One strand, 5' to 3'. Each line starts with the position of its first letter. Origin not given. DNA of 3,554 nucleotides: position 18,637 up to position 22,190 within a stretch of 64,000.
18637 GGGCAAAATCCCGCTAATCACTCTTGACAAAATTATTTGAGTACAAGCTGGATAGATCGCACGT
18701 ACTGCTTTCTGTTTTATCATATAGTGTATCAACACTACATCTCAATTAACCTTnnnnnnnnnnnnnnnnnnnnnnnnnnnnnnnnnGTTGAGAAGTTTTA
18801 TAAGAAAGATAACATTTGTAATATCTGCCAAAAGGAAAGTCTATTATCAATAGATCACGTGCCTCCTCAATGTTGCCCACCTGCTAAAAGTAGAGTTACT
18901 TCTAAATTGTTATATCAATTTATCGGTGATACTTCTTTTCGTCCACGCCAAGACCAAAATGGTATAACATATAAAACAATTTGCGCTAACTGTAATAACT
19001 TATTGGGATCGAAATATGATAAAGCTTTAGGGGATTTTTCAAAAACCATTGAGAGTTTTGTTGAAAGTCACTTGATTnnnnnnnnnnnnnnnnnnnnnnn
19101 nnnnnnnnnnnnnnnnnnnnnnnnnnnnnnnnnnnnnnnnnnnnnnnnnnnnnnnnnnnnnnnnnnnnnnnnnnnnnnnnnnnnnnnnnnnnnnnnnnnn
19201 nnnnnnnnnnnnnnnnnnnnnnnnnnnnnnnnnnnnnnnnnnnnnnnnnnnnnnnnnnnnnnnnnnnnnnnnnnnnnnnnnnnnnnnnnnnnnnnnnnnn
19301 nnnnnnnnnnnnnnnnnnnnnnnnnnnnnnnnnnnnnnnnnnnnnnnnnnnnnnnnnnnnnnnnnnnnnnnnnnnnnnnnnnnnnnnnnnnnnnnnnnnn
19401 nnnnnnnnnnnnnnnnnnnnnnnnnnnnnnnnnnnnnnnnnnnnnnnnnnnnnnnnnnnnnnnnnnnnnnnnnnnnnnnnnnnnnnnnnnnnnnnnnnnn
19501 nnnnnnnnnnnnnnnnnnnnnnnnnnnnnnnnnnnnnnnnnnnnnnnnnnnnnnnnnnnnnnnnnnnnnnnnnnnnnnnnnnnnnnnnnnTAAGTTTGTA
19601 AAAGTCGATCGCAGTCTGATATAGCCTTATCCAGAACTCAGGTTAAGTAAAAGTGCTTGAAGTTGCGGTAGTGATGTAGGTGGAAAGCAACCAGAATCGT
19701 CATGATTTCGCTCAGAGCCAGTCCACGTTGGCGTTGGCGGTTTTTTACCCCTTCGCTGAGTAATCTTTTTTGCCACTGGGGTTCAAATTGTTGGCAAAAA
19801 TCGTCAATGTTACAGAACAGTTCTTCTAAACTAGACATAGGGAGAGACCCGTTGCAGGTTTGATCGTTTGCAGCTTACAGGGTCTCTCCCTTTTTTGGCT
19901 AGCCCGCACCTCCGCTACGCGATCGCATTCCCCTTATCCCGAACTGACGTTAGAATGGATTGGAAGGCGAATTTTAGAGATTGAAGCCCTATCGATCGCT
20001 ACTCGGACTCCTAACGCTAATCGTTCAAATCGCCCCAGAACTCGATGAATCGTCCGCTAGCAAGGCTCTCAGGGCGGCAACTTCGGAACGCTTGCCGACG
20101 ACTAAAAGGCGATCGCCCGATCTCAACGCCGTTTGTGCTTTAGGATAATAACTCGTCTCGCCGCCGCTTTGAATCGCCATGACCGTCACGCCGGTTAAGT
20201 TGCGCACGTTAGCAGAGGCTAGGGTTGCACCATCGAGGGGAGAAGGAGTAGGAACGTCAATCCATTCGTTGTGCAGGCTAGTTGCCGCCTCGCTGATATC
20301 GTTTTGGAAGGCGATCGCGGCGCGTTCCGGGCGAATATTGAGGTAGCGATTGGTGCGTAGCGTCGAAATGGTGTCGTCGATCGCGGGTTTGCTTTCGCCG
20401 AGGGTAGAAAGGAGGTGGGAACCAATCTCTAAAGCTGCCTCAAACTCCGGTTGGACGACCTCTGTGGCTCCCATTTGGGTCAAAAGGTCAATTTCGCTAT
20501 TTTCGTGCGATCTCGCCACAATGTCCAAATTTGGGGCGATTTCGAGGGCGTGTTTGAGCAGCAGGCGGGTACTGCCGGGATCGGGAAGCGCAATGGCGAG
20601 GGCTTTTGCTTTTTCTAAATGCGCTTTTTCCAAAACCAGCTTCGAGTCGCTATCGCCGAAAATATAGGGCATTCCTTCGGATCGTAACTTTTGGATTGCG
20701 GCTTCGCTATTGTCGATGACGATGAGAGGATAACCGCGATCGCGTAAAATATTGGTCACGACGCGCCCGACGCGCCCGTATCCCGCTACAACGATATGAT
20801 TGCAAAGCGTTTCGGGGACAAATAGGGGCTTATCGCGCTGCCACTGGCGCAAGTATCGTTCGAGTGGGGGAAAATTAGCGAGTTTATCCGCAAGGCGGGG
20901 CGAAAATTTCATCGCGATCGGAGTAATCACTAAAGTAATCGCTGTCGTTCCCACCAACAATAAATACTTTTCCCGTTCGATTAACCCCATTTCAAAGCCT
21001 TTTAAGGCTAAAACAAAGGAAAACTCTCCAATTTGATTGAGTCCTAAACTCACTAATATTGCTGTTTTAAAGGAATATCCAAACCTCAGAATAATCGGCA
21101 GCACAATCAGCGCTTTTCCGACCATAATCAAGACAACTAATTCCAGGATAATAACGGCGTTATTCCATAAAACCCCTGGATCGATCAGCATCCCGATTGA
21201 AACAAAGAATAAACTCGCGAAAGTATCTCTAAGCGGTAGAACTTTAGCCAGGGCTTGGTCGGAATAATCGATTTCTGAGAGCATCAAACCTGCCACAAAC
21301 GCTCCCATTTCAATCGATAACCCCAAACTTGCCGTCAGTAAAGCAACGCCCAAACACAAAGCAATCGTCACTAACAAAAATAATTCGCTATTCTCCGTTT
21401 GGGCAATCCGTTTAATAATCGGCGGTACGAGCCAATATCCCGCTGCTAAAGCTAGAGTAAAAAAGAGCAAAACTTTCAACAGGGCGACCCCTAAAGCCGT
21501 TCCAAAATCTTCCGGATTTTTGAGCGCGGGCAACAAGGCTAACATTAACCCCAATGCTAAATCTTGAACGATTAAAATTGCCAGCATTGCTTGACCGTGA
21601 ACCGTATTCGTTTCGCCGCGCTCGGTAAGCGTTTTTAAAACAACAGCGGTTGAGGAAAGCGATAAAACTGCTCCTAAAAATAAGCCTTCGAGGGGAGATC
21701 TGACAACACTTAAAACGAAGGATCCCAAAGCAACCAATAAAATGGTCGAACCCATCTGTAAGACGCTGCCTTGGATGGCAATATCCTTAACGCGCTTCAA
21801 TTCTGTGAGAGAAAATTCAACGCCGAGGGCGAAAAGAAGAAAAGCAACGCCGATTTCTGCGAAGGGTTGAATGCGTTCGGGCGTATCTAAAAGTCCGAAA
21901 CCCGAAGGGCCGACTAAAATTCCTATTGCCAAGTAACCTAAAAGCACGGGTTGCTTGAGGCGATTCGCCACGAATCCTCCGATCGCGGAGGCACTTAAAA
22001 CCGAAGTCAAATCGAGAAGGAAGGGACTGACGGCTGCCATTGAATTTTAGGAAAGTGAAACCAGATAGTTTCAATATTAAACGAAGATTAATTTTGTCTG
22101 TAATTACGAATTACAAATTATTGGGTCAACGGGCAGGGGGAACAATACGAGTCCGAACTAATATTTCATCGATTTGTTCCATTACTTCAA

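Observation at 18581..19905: AT-rich, HIP1-free insertion carrying an HNH-like gene and a transposase remnant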

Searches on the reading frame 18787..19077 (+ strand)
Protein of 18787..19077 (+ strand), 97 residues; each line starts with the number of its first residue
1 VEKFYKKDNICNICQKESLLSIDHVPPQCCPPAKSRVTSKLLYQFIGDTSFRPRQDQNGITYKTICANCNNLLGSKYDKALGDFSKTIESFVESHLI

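Call 61: search_solved_structures(query=A3, max_evalue=10, show_alignments=3)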
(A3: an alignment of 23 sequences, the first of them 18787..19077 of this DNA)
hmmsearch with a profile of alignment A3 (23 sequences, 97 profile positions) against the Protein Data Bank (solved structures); distinct sequences matched with E-value up to 10: 3.
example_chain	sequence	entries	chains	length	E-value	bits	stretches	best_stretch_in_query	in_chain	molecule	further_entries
3fc3_A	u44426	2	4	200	0.62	13.5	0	23-88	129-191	Restriction endonuclease Hpy99I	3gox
1wf6_A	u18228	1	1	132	1.2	12.5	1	50-87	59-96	Similar to S.pombe -rad4+/cut5+product (A40727)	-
9t99_A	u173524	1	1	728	3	11.3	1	33-78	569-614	Dicer-related helicase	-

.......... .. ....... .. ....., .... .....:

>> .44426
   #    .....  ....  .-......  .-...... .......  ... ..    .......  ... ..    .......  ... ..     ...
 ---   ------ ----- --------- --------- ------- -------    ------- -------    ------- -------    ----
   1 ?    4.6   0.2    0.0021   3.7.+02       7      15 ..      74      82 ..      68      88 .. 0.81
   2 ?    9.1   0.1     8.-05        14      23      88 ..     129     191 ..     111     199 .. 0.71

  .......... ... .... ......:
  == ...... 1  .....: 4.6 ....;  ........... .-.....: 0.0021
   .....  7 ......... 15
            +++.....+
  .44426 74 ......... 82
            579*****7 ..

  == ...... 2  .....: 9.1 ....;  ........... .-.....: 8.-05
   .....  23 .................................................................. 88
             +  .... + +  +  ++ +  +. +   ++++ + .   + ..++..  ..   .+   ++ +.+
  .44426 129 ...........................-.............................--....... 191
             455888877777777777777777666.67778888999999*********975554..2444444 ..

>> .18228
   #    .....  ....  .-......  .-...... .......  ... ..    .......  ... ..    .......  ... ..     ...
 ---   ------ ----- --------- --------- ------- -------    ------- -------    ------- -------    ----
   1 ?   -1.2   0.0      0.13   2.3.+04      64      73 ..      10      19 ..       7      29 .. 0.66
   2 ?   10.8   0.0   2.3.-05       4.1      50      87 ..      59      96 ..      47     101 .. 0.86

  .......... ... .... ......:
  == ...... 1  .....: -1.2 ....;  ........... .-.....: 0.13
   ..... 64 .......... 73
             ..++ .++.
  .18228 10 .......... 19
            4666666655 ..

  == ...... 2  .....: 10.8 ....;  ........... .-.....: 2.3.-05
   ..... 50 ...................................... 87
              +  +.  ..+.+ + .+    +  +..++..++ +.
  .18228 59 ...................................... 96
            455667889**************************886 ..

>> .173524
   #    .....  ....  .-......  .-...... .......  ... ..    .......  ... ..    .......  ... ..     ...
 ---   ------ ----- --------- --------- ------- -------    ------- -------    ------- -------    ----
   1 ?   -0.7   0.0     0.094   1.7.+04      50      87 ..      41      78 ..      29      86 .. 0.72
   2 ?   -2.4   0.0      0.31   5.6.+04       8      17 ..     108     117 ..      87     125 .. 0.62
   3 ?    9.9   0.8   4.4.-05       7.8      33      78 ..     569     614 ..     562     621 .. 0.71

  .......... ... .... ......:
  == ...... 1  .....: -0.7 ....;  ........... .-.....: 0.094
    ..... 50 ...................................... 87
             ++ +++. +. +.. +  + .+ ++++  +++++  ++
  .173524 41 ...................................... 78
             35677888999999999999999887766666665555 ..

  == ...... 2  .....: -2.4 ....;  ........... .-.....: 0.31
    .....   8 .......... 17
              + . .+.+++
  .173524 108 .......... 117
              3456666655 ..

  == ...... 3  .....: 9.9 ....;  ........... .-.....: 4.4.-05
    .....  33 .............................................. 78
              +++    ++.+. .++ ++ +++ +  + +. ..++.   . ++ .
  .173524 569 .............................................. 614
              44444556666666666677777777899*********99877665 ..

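Call 65: predict_structure(alignment_id=A3)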
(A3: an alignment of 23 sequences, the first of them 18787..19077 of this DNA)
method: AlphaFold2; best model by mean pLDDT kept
length: 97 residues; sequences in the alignment: 23
mean_pLDDT: 79.6   pTM: 0.59
mean pLDDT of the five models: 79.6, 74.7, 72.5, 72.0, 69.5
residues with pLDDT >= 90: 41; 70-90: 27; 50-70: 27; < 50: 2
segments of 3 or more residues with pLDDT < 50: none
pLDDT, mean of each block of 10 residues (from residue 1): 75 95 82 57 74 56 89 90 92 86
secondary structure, 60 per line:
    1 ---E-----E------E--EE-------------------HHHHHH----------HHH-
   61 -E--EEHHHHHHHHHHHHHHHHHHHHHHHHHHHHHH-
elements in order: H41-46 H67-96

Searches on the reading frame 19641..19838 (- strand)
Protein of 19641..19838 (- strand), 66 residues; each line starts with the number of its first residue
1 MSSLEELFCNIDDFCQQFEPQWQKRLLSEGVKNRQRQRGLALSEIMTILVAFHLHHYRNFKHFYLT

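Call 5: search_protein_families(library=pfam, proteins=[window:19641-19838:-], max_evalue=1)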
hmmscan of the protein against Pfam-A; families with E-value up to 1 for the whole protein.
window:19641-19838:- (66 aa): 1 family
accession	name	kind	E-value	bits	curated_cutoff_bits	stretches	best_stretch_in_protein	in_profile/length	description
PF13006.12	Nterm_IS4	-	0.13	12.9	25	1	12-61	5-54/95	Insertion element 4 transposase N-terminal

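Call 7: search_protein_families(library=ncbifam, proteins=[window:19641-19838:-], max_evalue=1)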
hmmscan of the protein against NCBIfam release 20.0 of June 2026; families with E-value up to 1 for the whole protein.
window:19641-19838:- (66 aa): 1 family
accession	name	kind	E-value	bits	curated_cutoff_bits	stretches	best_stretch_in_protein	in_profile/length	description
NF033520.1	transpos_IS982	equivalog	0.0016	18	130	1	42-65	2-25/243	IS982 family transposase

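Call 40: search_dna_similar(query=window:19641-19838:-, collection=plasmids, mode=protein, max_rows=12)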
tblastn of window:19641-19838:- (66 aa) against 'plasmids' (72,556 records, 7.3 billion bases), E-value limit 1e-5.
Records with a match: 169; places in all: 197; records where one place covers at least 80% of the query: 168.
Best place of each record, by identity: 60-80% 3; <60% 166.
By first word of the organism name: Piscirickettsia 70; Acinetobacter 23; Leptospira 15; Nostoc 10; Persicobacter 6; Vibrio 4; Leptolyngbya 4; Moraxella 4; Candidatus 3; Pseudanabaena 3; and 21 more.
By predicted mobility (MOB-suite, as given by PLSDB): non-mobilizable 100; mobilizable 59; conjugative 10.
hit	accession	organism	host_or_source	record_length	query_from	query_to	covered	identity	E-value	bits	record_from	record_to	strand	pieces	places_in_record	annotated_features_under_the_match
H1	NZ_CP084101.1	Cyanobacterium sp. Dongsha4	-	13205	1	66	100%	66.7%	4e-24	100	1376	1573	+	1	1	IS982 family transposase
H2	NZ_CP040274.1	Nostoc sp. C052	Blasia pusilla,pure culture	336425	1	66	100%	66.7%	2e-21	92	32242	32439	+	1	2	IS982 family transposase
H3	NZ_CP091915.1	Nostoc sp. UHCC 0870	cell culture,Brackish water, ...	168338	1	66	100%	62.1%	3e-21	91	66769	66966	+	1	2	none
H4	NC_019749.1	Stanieria cyanosphaera PCC 7437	-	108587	1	66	100%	54.1%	1e-17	81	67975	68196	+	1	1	none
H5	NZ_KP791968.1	Vibrio parahaemolyticus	-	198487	1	65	98%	53.8%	1e-17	81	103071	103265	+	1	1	IS982 family transposase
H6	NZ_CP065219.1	Vibrio navarrensis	Homo sapiens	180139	1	65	98%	52.3%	7e-15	73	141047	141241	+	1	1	IS982 family transposase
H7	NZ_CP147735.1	Xenorhabdus sp. TH1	Steinernema sp. a AB-2023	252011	1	64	97%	53.1%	4e-17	80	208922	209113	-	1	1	none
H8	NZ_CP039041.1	Piscirickettsia salmonis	Salmo salar,cell culture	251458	2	64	95%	52.4%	4e-15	74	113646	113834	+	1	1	IS982 family transposase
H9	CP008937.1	Candidatus Paracaedimonas acanthamoebae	Acanthamoeba polyphaga HN-3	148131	1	66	100%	50.0%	2e-11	64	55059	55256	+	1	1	none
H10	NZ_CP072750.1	Thiothrix fructosivorans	cell culture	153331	4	64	92%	54.1%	4e-13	68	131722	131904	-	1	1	IS982 family transposase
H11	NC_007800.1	Bibersteinia trehalosi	cattle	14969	1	64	97%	51.6%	1e-12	67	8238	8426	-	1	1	IS982-like element IS1592 family transposase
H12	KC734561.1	uncultured bacterium AST2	-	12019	1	64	97%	51.6%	2e-12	67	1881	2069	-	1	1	transposase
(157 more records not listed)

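Call 71: get_annotated_region(hit=H2, flank=1500)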
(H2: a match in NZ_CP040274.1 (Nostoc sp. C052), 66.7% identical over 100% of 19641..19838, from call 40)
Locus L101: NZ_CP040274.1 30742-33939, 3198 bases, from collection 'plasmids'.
description: Nostoc sp. C052 plasmid pC052_B, complete sequence
organism: Nostoc sp. C052 (NCBI taxid 2576902)
taxonomy: Bacteria; Cyanobacteriota; Cyanophyceae; Nostocales; Nostocaceae; Nostoc; Nostoc sp. C052
host: -; source: Blasia pusilla,pure culture; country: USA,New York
typing (MOB-suite, as given by PLSDB): non-mobilizable
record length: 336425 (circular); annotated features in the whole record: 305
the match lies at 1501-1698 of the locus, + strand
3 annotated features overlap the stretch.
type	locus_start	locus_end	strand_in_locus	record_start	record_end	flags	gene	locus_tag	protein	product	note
CDS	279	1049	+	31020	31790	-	-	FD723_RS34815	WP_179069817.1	PRC-barrel domain-containing protein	-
CDS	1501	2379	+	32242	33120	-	-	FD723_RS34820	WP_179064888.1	IS982 family transposase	-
CDS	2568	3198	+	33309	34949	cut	-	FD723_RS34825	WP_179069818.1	alpha/beta hydrolase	-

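Call 72: get_annotated_region(hit=H1, flank=1300)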
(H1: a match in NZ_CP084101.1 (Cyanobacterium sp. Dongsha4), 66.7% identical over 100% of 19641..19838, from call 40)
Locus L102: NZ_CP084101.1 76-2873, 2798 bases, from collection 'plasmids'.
description: Cyanobacterium sp. Dongsha4 plasmid pDongsha4c, complete sequence
organism: Cyanobacterium sp. Dongsha4 (NCBI taxid 2878255)
taxonomy: Bacteria; Cyanobacteriota; Cyanophyceae; Chroococcales; Geminocystaceae; Cyanobacterium; Cyanobacterium sp. Dongsha4
host: -; source: -; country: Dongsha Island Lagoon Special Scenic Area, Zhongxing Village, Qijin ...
typing (MOB-suite, as given by PLSDB): non-mobilizable
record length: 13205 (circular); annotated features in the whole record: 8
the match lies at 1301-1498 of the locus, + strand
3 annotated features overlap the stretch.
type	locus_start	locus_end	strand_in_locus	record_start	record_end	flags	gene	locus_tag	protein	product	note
CDS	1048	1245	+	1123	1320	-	-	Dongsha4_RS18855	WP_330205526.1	hypothetical protein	-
CDS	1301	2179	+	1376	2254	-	-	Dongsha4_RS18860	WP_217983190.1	IS982 family transposase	-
CDS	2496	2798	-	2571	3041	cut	-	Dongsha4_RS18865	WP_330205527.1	hypothetical protein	-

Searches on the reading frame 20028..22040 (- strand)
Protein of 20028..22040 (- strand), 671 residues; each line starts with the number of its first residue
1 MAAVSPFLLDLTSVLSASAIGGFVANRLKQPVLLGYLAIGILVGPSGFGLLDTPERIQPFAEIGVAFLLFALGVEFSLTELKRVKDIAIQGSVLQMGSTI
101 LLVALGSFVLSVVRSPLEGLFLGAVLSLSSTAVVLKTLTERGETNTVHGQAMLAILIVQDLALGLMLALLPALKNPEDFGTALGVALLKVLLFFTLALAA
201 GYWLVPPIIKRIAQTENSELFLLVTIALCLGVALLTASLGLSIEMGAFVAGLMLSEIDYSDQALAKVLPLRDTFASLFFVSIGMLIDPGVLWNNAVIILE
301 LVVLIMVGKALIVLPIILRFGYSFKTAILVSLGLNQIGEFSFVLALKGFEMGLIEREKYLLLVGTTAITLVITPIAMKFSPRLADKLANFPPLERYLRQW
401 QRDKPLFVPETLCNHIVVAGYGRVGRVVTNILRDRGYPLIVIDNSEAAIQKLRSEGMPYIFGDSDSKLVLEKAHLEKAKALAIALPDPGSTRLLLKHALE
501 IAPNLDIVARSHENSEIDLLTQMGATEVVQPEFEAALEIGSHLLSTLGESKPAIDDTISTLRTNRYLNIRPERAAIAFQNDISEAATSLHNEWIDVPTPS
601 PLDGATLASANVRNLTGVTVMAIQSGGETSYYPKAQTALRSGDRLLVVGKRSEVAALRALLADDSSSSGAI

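Call 33: find_related_loci(query=window:20028-22040:-, collection=genome_contigs, flank=8000)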
Query window:20028-22040:- (671 aa) in genome_contigs; peptide patterns used: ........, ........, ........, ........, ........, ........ (x = any residue, [..] = any of these).
566 stretches matched a pattern; 454 encode a relative of the query (tblastn E <= 1e-3); the best 80 are kept; 80 distinct loci.
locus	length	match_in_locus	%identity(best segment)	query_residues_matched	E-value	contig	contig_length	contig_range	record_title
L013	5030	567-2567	75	2-668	0e+0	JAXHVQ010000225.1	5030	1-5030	MAG: Cyanobacteriota bacterium isolate MAG81_tar_biofilm MAG81_225, whole genome shotgun sequence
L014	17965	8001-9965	70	7-661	0e+0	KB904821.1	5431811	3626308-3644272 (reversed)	filamentous cyanobacterium ESFC-1 genomic scaffold A3MYDRAFT_scaffold1.1, whole genome shotgun sequence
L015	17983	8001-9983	69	1-661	0e+0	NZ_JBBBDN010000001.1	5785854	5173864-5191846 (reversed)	Lusitaniella coriacea LEGE 07167 1, whole genome shotgun sequence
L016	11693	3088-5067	70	2-661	0e+0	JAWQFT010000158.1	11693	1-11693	MAG: Jaaginema sp. PMC 1080.18 PMC1080_211_length_11693_cov_23.566592, whole genome shotgun sequence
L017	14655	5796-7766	68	2-658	0e+0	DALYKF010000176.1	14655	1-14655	MAG TPA_asm: Coleofasciculaceae cyanobacterium CTOTU46641 NODE_200_length_14655_cov_19.616096, whole genome shotgun sequ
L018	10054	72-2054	67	1-661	0e+0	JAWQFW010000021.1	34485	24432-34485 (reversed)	MAG: Oscillatoria sp. PMC 1068.18 PMC1068_78_length_34485_cov_15.679524, whole genome shotgun sequence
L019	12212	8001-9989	67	1-663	0e+0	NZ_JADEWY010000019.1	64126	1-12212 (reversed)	Coleofasciculus sp. LEGE 07092 NODE_61_length_64126_cov_12.1946, whole genome shotgun sequence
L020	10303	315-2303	66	1-661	0e+0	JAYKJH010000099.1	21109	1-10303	MAG: Nostocaceae cyanobacterium isolate 827261 NODE_38272067, whole genome shotgun sequence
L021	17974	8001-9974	69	2-661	0e+0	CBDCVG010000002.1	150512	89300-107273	MAG: Caldora sp. isolate e91194d1-5003-4bb1-8e0a-ecd65b6f64b4 genome assembly, contig: contig_2, whole genome shotgun se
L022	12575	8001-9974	68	1-658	0e+0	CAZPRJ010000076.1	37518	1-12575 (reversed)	MAG TPA_asm: uncultured Microcoleus sp. isolate SRP063590_co1_133 genome assembly, contig: NODE_971_length_37518_cov_7.7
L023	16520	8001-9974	68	2-661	0e+0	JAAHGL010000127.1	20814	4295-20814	MAG: Symploca sp. SIO2C1 2C1_NODE_127, whole genome shotgun sequence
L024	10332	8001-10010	66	1-669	0e+0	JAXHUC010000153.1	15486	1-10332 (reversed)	MAG: Cyanobacteriota bacterium isolate MAG41_tar_biofilm MAG41_153, whole genome shotgun sequence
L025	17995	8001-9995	67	1-666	0e+0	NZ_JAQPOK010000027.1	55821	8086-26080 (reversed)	Roseofilum halophilum BLCC-M91 k141_15233, whole genome shotgun sequence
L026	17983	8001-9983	67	1-661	0e+0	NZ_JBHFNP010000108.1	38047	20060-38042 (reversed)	Microseira sp. BLCC-F43 bin1.fa-108, whole genome shotgun sequence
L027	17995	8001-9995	67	1-666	0e+0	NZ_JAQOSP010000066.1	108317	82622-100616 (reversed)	Roseofilum acuticapitatum BLCC-M154 k141_1658, whole genome shotgun sequence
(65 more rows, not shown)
